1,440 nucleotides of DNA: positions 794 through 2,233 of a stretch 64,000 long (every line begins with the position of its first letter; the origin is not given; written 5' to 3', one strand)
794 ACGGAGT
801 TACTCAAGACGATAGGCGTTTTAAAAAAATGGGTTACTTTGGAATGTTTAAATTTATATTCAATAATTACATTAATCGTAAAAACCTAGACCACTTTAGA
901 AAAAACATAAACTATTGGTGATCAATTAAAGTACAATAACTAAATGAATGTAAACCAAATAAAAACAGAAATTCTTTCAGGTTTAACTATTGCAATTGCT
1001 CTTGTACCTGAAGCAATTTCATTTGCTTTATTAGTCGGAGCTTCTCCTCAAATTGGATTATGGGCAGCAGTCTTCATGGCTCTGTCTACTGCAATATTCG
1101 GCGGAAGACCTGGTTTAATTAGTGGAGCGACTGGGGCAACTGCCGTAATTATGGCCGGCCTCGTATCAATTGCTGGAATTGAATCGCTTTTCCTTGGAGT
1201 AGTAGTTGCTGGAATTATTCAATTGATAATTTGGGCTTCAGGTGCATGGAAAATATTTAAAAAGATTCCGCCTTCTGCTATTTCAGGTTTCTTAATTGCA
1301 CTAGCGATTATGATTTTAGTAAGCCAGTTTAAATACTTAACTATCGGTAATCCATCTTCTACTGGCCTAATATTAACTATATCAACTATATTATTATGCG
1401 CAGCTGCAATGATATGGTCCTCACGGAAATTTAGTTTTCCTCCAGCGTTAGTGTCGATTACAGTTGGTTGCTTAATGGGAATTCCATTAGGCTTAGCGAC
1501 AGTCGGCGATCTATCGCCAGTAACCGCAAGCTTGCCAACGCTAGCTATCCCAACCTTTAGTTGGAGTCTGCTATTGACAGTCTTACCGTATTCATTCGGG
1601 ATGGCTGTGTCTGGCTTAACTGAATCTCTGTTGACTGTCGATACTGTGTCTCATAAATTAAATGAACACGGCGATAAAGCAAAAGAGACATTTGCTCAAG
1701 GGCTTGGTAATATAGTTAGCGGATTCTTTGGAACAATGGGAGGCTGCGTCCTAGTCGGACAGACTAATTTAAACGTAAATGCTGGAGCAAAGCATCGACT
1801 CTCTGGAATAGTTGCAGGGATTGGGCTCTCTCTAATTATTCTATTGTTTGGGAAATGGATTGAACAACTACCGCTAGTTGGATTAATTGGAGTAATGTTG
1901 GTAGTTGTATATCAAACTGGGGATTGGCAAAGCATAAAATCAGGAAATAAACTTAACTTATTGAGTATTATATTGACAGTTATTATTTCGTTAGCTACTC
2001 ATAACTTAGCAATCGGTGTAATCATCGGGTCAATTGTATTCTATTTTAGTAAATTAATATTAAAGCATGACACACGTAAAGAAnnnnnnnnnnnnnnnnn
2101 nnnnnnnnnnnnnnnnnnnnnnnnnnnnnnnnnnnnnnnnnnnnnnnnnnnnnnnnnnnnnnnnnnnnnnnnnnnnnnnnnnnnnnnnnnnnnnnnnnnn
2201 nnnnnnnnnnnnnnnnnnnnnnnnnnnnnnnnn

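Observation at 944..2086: Truncated SulP-family anion transporter (no STAS domain) as a phage auxiliary gene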

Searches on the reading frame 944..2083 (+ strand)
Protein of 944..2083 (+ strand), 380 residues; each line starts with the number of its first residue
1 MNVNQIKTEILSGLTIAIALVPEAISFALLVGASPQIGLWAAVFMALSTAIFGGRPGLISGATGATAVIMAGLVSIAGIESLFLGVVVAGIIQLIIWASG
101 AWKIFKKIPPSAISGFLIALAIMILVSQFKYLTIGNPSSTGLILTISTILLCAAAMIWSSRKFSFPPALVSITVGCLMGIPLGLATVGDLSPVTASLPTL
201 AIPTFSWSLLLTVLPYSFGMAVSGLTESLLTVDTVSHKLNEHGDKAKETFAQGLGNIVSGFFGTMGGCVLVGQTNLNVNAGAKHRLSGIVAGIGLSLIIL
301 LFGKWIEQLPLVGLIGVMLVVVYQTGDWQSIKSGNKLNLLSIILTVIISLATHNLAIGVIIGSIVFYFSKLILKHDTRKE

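Call 3: search_protein_families(library=pfam, proteins=[window:944-2083:+], max_evalue=0.01)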
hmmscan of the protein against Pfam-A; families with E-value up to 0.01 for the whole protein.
window:944-2083:+ (380 aa): 1 family
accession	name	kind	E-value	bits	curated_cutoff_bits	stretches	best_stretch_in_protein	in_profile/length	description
PF00916.26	Sulfate_transp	-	9.4e-40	137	23.2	2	145-343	170-375/380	Sulfate permease family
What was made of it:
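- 944..2086 (+): STAS-less SulP/SLC26 transporter gene (380 aa, stop included). PF00916 at 137 bits (call 3).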

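Call 4: search_protein_families(library=ncbifam, proteins=[window:944-2083:+], max_evalue=0.01)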
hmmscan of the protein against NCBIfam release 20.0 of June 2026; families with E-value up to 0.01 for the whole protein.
window:944-2083:+ (380 aa): 4 families
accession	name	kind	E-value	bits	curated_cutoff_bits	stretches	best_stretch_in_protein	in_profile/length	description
TIGR00815.1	sulP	subfamily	2.5e-36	125.3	380.45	2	200-371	249-421/565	sulfate permease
NF050096.1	BicarbTportBicA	equivalog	4.8e-34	117.8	880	1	2-364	8-402/547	bicarbonate transporter BicA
NF008660.1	PRK11660.1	equivalog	6e-27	94.2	614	2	204-366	272-441/572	C4-dicarboxylic acid transporter DauA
NF007995.0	PRK10720.1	equivalog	7.4e-06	25.1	477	1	81-300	94-316/429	uracil permease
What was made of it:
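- On BicA bicarbonate transporter (NCBIfam NF050096 equivalog): 117.8 bits against a cut-off of 880 (call 4).
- On DauA C4-dicarboxylate transporter (NCBIfam NF008660 equivalog): 94.2 bits against a cut-off of 614 (call 4).
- Closest known: BicA. Different: The equivalog score is 117.8 against a cut-off of 880 (call 4).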

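Call 5: search_protein_families(library=phrogs, proteins=[window:944-2083:+], max_evalue=0.01)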
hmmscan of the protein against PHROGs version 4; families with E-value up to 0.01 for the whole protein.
window:944-2083:+ (380 aa): 0 families

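Call 7: search_dna_similar(query=window:944-2083:+, collection=phages, mode=protein, max_rows=30)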
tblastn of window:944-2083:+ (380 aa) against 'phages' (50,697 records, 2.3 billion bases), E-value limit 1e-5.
Records with a match: 29; places in all: 29; records where one place covers at least 80% of the query: 14.
Best place of each record, by identity: <60% 29.
By first word of the organism name: Acinetobacter 10; Bacteriophage 8; Listeria 6; Enterococcus 3; Staphylococcus 2.
By host as written in the record: - 17; Listeria monocytogenes 6; Staphylococcus aureus 2; Enterococcus faecalis 2; Acinetobacter baumannii (Acibaumc1) 1; Acinetobacter baumannii (Acibaumc2) 1.
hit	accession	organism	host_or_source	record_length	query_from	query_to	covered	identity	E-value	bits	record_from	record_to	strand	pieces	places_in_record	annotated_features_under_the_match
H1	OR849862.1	Staphylococcus phage SA 1298 Kay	Staphylococcus aureus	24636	3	380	99%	38.2%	2e-52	193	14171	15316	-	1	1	record has no annotation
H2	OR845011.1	Staphylococcus phage SA 1306 Kay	Staphylococcus aureus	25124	3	380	99%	38.2%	2e-52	193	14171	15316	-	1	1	record has no annotation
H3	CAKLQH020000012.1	Acinetobacter phage MD-2021a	not known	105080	4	371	97%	35.2%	2e-48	181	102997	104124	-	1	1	ychM_2: putative sulfate transporter YchM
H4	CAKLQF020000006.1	Acinetobacter phage MD-2021a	not known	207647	4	371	97%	35.2%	2e-48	181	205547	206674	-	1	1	ychM_2: putative sulfate transporter YchM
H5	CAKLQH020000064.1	Acinetobacter phage MD-2021a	not known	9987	4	371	97%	34.5%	9e-46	173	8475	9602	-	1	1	ychM_3: putative sulfate transporter YchM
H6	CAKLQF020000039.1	Acinetobacter phage MD-2021a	not known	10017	4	371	97%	34.5%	9e-46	173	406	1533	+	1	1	ychM_3: putative sulfate transporter YchM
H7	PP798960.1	Acinetobacter phage AB1I1L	Acinetobacter baumannii (Acibaumc1)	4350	4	375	98%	32.9%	1e-44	170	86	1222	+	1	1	record has no annotation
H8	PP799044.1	Acinetobacter phage AB2I3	Acinetobacter baumannii (Acibaumc2)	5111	4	375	98%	32.9%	1e-44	170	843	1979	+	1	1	sulfate permease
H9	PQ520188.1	Enterococcus phage IME_EF3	-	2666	7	380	98%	32.4%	2e-38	151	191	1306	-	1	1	record has no annotation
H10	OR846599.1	Enterococcus phage Efs 1-1-1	Enterococcus faecalis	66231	7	380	98%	32.4%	3e-38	151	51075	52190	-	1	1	record has no annotation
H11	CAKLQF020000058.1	Acinetobacter phage MD-2021a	not known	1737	6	375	97%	32.6%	6e-45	167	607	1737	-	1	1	ychM_4: putative sulfate transporter YchM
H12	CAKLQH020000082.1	Acinetobacter phage MD-2021a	not known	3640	6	375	97%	32.6%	8e-44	167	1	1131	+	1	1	ychM_4: putative sulfate transporter YchM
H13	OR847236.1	Listeria phage LM 4-11-1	Listeria monocytogenes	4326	2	333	87%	26.9%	2e-11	71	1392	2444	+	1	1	record has no annotation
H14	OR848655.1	Listeria phage LM 4-14-1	Listeria monocytogenes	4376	2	333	87%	26.9%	2e-11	71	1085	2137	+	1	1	record has no annotation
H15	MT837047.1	Bacteriophage sp.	human fecal samples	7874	2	283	74%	27.0%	6e-20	97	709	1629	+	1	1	record has no annotation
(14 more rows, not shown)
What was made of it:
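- Tried and rejected: They lie in unannotated or mixed records that look like cellular contamination (call 7).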

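Call 11: search_solved_structures(query=window:944-2083:+, max_evalue=0.001, show_alignments=3)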
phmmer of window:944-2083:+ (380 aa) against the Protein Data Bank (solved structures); distinct sequences matched with E-value up to 0.001: 20.
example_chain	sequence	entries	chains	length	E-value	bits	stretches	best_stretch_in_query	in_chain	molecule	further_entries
5iof_A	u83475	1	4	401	1.6e-62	215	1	8-365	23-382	Sulphate transporter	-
5da0_A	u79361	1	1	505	3.4e-62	213.9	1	8-365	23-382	Sulphate transporter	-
6ki1_A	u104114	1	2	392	8.4e-28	100.7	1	5-348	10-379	Low affinity sulfate transporter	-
7lhv_A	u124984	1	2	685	1.1e-12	51.1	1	6-171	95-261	Sulfate transporter 4.1, chloroplastic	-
7v73_A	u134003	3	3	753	3.4e-11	46.1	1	9-363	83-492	Prestin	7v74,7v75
9ikv_A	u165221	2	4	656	2.3e-10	43.4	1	183-320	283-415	Anion exchange transporter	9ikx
7xuj_A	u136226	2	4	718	7.2e-10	41.7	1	170-358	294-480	Chloride anion exchanger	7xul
7xuh_A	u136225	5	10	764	9.4e-10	41.4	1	170-358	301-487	Chloride anion exchanger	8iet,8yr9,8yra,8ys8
8x1q_A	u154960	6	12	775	1e-09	41.3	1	170-358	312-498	Chloride anion exchanger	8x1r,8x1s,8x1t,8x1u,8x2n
8tnw_A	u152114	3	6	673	2.3e-08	36.8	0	6-67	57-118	Sulfate transporter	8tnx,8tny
7xlm_A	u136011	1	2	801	5.7e-08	35.5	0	6-67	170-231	Sulfate transporter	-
8opq_A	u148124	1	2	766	3.6e-07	32.9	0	192-367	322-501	Solute carrier family 26 member 6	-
9iar_B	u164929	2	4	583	2.9e-06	29.9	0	5-132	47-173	Sodium-independent sulfate anion transporter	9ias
8sgw_C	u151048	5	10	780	5.5e-06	29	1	131-370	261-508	Pendrin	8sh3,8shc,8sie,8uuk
5xls_A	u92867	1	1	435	6.3e-06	28.8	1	84-335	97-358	Uracil permease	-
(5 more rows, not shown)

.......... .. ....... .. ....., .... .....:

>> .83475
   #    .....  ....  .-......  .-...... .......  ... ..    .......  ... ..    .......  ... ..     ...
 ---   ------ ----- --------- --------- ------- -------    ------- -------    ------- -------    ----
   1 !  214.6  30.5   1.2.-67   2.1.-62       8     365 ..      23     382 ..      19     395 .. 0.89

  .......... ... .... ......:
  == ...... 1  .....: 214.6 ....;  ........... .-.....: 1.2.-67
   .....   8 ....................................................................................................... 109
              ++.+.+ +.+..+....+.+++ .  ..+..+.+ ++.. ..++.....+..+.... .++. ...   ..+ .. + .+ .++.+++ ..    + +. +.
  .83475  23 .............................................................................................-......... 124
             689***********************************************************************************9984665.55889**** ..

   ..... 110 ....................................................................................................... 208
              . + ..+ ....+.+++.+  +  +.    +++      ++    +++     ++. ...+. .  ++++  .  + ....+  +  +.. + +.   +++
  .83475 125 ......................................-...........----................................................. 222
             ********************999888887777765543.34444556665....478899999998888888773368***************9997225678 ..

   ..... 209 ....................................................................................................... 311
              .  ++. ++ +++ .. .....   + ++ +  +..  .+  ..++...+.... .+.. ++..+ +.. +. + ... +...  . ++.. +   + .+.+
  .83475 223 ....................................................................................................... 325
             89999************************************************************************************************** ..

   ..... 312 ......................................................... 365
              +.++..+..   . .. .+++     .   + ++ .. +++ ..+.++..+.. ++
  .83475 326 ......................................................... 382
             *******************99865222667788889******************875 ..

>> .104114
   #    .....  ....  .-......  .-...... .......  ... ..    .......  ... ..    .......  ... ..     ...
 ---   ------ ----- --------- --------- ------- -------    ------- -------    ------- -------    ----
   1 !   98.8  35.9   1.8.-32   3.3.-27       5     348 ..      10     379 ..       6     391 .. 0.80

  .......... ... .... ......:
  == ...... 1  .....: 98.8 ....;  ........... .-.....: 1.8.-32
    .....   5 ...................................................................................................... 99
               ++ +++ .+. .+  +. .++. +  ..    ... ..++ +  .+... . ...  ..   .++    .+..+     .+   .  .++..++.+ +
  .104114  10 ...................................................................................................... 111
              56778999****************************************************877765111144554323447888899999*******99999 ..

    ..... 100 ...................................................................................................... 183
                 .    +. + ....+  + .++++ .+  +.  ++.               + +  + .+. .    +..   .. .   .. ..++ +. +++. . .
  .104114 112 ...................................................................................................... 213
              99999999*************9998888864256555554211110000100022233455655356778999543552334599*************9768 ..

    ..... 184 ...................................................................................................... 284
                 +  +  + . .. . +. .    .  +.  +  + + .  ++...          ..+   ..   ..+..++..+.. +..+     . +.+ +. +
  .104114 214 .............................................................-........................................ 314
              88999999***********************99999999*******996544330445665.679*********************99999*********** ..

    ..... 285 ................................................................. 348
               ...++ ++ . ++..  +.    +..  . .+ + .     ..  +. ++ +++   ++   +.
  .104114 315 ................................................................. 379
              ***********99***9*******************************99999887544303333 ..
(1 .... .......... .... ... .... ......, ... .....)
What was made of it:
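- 944..2086 (+): SLC26Dg at E 1.6e-62 (call 11).
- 1100..1174 (+): TM3 element: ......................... (short beta-strand at residues 60-61, then a half-helix at 64-77). Aligns to SLC26Dg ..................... (call 11).
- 1916..1960 (+): TM12-TM13 loop carrying the 3-residue deletion (after residue 332) shared by the phage and giant-virus branches. The deletion is also visible as a gap against SLC26Dg (call 11).
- Checked: phmmer against PDB: SLC26Dg at E 1.6e-62, with query 8-365 aligned to chain 23-382; BicA at 8e-28 (call 11).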

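Call 12: find_homologous_proteins(query=window:944-2083:+, max_evalue=1e-10)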
Query window:944-2083:+ (380 aa): 7450 proteins with E <= 1e-10 among 8000 candidates; the best 120 are listed.
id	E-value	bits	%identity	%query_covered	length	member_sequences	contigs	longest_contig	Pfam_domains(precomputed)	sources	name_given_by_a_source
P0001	3.1e-213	726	92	100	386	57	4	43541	PF00916.27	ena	-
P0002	9.9e-210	714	90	100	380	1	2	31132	PF00916.27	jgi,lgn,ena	jgi:SulP family sulfate permease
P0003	2.3e-179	614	79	100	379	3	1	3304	PF00916.27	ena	-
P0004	1.6e-177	608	76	100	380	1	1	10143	PF00916.27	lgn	-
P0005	2.0e-177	608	76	100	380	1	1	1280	PF00916.27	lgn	-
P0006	3.3e-177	607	77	100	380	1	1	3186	PF00916.27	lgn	-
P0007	7.4e-177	606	94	82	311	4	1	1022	PF00916.27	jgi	jgi:SulP family sulfate permease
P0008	2.1e-175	601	76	100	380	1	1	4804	PF00916.27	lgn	-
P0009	1.5e-174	598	77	100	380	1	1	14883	PF00916.27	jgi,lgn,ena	-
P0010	2.1e-174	598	75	100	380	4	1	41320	PF00916.27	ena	-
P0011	5.9e-174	596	77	100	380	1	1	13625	PF00916.27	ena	-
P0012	1.1e-173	596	76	99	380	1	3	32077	PF00916.27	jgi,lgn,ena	jgi:SulP family sulfate permease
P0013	1.8e-173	595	74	100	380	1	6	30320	PF00916.27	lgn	-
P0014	2.5e-173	594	76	100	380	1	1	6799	PF00916.27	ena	-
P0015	9.4e-173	592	74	100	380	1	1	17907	PF00916.27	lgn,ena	-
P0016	1.0e-172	592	76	100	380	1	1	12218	PF00916.27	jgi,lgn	-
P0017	1.1e-172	592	74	100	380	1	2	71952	PF00916.27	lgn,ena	-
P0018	2.0e-172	591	73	100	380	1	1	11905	PF00916.27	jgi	jgi:SulP family sulfate permease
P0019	2.1e-172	591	75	100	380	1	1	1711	PF00916.27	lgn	-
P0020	2.3e-172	591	73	100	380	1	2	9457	PF00916.27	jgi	jgi:SulP family sulfate permease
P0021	4.2e-172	590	73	100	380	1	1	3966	PF00916.27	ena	-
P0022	5.9e-172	590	73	100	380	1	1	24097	PF00916.27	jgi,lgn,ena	jgi:SulP family sulfate permease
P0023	9.0e-172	589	73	100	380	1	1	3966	PF00916.27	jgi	-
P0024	1.8e-171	588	75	100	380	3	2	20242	PF00916.27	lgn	-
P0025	2.0e-171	588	74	100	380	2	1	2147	PF00916.27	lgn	-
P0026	3.2e-171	587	73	100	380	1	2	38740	PF00916.27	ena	-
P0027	8.2e-171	586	73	100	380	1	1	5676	PF00916.27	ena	-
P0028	2.4e-170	585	73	100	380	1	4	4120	PF00916.27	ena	-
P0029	2.8e-170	584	73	100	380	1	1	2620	PF00916.27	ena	-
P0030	6.1e-170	583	72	100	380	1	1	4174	PF00916.27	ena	-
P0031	6.9e-170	583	73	100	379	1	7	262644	PF00916.27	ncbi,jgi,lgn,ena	jgi:SulP family sulfate permease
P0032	8.9e-170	583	72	100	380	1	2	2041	PF00916.27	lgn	-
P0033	1.7e-169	582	73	100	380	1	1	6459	PF00916.27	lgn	-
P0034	2.7e-169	581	74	100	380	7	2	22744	PF00916.27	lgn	-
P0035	4.9e-169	580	72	100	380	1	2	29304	PF00916.27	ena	-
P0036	6.7e-169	580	74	100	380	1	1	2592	PF00916.27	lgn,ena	-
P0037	7.3e-169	580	72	100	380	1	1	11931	PF00916.27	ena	-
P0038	1.2e-168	579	72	100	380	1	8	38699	PF00916.27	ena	-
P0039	1.8e-168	578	72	100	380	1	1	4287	PF00916.27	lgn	-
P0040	2.0e-168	578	73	100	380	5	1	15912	PF00916.27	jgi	jgi:SulP family sulfate permease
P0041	2.3e-168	578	72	100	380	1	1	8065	PF00916.27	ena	-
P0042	3.1e-168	578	73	99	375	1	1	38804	PF00916.27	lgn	-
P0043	6.7e-168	577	72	100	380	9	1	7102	PF00916.27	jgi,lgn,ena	jgi:SulP family sulfate permease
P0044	8.9e-168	576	72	100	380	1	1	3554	PF00916.27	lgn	-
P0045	1.2e-167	576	72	100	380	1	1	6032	PF00916.27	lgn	-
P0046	2.0e-167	575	73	100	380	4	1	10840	PF00916.27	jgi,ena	jgi:SulP family sulfate permease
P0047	1.0e-166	573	72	100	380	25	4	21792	PF00916.27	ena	-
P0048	4.4e-166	571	73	100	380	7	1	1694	PF00916.27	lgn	-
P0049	1.3e-165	569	74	100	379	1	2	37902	PF00916.27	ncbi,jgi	jgi:SulP family sulfate permease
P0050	2.1e-165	568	71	100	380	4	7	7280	PF00916.27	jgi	jgi:SulP family sulfate permease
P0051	2.4e-165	568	75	98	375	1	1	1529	PF00916.27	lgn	-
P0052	5.6e-165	567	71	100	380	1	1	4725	PF00916.27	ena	-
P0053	8.5e-165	566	71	100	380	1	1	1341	PF00916.27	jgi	jgi:SulP family sulfate permease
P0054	8.4e-163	560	72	98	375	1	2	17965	PF00916.27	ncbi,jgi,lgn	jgi:SulP family sulfate permease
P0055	9.8e-163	560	72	100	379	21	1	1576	PF00916.27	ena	-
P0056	5.7e-162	557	72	100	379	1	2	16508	PF00916.27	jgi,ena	-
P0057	6.1e-162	557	72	100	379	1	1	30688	PF00916.27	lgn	-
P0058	3.0e-161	555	71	100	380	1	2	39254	PF00916.27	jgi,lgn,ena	jgi:SulP family sulfate permease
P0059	8.9e-160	550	69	100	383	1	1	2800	PF00916.27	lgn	-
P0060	1.7e-159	549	71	98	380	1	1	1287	PF00916.27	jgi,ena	-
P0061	5.6e-156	537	69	100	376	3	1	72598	PF00916.27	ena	-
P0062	6.6e-156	537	69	98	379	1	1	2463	PF00916.27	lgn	-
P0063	3.5e-155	535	69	97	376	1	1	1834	PF00916.27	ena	-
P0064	5.2e-154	531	68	97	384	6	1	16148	PF00916.27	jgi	jgi:SulP family sulfate permease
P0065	6.1e-154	531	69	97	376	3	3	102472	PF00916.27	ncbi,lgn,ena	-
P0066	8.2e-154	530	69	97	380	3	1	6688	PF00916.27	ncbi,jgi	jgi:SulP family sulfate permease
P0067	1.3e-152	526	67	98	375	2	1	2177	PF00916.27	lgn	-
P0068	5.6e-152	524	67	97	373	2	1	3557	PF00916.27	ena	-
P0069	9.3e-151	520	67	99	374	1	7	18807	PF00916.27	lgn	-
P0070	1.0e-150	520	68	97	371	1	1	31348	PF00916.27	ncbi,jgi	jgi:SulP family sulfate permease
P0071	6.5e-150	517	68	97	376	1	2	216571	PF00916.27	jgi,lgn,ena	jgi:SulP family sulfate permease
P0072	1.6e-148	513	66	97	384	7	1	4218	PF00916.27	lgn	-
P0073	1.9e-148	513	67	97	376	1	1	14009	PF00916.27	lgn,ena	-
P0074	3.0e-148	512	67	97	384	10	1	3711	PF00916.27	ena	-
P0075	1.5e-146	506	66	97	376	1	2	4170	PF00916.27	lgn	-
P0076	1.8e-146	506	64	100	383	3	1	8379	PF00916.27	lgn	-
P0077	8.2e-141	487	63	98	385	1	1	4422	PF00916.27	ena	-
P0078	1.9e-140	486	66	97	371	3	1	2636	PF00916.27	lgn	-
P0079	8.9e-140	484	61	99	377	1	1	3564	PF00916.27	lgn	-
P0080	1.3e-138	480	64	98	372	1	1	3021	PF00916.27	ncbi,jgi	jgi:SulP family sulfate permease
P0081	3.4e-138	479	62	99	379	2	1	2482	PF00916.27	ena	-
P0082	4.2e-138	478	66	97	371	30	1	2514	PF00916.27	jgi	jgi:SulP family sulfate permease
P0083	4.9e-138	478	62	99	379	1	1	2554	PF00916.27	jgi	jgi:SulP family sulfate permease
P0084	7.6e-138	478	64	100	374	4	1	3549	PF00916.27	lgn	-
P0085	5.4e-137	475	61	99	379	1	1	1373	PF00916.27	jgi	jgi:SulP family sulfate permease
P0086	1.4e-136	473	61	99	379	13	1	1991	PF00916.27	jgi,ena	jgi:SulP family sulfate permease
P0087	3.1e-136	472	62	100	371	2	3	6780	PF00916.27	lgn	-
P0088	4.6e-136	472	62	97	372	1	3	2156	PF00916.27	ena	-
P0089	2.1e-135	470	61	99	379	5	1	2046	PF00916.27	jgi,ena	-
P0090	2.3e-135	470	61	99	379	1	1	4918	PF00916.27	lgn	-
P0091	2.9e-135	469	63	98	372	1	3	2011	PF00916.27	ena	-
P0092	3.4e-135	469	62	97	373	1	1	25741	PF00916.27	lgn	-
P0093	4.0e-135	469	63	99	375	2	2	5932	PF00916.27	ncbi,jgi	jgi:SulP family sulfate permease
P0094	5.3e-135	468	62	100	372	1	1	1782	PF00916.27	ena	-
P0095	6.9e-135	468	61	99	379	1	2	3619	PF00916.27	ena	-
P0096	6.9e-135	468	61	99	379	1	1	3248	PF00916.27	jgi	-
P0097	6.9e-135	468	60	100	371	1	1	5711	PF00916.27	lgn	-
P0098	1.1e-134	467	61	99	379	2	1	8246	PF00916.27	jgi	jgi:SulP family sulfate permease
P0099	1.3e-134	467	61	99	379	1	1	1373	PF00916.27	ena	-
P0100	1.7e-134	467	63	96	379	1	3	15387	PF00916.27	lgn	-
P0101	2.3e-134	466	60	100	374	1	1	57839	PF00916.27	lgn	-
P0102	2.6e-134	466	64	97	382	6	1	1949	PF00916.27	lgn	-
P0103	3.7e-134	466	64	97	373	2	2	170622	PF00916.27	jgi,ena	jgi:SulP family sulfate permease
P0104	4.6e-134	465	61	99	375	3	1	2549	PF00916.27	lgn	-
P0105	1.5e-133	464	63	96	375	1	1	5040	PF00916.27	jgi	jgi:SulP family sulfate permease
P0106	1.5e-133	464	62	100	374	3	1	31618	PF00916.27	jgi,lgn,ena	jgi:SulP family sulfate permease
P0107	2.4e-133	463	61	98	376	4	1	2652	PF00916.27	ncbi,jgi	jgi:SulP family sulfate permease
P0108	3.0e-133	463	63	96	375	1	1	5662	PF00916.27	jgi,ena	jgi:SulP family sulfate permease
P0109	3.2e-133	462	59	100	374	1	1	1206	PF00916.27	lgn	-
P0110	3.2e-133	462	63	97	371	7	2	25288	PF00916.27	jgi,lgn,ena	jgi:SulP family sulfate permease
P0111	6.7e-133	461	61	97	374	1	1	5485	PF00916.27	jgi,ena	jgi:SulP family sulfate permease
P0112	1.8e-132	460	61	98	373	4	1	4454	PF00916.27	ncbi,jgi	jgi:SulP family sulfate permease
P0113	2.0e-132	460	60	99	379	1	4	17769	PF00916.27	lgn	-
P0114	2.1e-132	460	61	97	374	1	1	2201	PF00916.27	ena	-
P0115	2.2e-132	460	61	97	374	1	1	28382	PF00916.27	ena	-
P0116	3.5e-132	459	62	97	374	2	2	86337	PF00916.27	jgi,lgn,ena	jgi:SulP family sulfate permease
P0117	4.5e-132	459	61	98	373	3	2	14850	PF00916.27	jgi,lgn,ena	jgi:SulP family sulfate permease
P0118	7.8e-132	458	60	99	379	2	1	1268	PF00916.27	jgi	jgi:SulP family sulfate permease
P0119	9.0e-132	458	61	97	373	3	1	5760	PF00916.27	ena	-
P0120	1.8e-131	457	59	100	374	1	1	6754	PF00916.27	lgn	-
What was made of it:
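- The 120 best relatives are 371-386 aa, apart from one truncated entry (call 12).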
